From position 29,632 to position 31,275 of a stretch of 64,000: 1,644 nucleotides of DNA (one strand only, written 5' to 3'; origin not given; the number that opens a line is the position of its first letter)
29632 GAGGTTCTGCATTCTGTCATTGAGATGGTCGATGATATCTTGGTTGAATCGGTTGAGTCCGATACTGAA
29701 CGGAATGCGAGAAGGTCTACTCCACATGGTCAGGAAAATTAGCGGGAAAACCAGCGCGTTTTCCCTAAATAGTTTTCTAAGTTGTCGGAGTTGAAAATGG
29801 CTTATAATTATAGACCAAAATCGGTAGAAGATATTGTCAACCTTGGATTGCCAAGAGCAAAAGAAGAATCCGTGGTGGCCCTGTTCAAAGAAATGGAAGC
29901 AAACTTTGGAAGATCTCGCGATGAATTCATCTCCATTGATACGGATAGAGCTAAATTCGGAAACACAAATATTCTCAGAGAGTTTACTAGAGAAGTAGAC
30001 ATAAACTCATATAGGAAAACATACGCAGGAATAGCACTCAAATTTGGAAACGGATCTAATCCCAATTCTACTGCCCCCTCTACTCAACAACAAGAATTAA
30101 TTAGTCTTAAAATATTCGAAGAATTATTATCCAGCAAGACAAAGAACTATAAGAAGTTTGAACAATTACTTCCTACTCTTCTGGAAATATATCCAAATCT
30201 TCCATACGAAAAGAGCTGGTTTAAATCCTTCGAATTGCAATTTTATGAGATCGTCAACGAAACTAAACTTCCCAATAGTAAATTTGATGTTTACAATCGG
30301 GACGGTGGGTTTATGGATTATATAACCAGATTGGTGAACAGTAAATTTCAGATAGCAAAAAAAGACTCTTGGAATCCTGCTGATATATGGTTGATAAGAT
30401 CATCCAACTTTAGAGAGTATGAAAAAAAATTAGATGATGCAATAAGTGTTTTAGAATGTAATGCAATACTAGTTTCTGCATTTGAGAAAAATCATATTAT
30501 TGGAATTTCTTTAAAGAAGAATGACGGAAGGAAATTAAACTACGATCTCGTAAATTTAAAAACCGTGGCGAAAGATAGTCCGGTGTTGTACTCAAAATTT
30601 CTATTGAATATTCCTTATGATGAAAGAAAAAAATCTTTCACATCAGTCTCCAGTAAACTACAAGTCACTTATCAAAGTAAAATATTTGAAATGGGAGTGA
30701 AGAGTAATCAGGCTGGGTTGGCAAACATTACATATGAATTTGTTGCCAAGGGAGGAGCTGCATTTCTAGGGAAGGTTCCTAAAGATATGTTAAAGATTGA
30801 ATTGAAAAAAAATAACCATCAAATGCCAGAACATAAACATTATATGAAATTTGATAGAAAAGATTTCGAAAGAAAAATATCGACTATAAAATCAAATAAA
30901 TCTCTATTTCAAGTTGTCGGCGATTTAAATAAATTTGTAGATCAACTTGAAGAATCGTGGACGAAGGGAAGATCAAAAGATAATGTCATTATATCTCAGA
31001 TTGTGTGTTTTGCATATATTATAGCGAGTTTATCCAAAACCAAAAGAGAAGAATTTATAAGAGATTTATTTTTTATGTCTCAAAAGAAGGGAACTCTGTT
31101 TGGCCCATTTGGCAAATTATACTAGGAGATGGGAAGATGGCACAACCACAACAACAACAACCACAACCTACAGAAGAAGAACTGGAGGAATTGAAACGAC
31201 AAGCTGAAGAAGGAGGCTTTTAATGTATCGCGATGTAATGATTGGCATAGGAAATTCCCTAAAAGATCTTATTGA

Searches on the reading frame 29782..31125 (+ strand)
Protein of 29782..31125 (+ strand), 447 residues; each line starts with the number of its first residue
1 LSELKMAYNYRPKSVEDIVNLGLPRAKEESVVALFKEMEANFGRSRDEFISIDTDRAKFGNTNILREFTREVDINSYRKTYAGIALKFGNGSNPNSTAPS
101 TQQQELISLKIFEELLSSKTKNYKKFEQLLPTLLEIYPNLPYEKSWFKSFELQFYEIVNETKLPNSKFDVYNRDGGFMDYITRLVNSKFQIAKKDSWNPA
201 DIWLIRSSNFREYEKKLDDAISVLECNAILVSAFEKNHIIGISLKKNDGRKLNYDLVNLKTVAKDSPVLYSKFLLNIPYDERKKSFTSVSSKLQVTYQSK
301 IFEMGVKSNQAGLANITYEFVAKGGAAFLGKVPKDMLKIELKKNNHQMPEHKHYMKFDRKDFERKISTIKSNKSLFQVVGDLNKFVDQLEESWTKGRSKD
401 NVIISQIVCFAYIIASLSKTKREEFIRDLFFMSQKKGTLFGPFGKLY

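Call 7: search_protein_families(library=phrogs, proteins=[window:29782-31125:+], max_evalue=0.00001)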
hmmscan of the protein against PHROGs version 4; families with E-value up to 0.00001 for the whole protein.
window:29782-31125:+ (447 aa): 2 families
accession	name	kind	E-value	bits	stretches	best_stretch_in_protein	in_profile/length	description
phrog_1462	-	unknown function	1.2e-45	157.6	1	58-447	65-488/488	-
phrog_19894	-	unknown function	2.9e-07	30.7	1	182-248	237-311/576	-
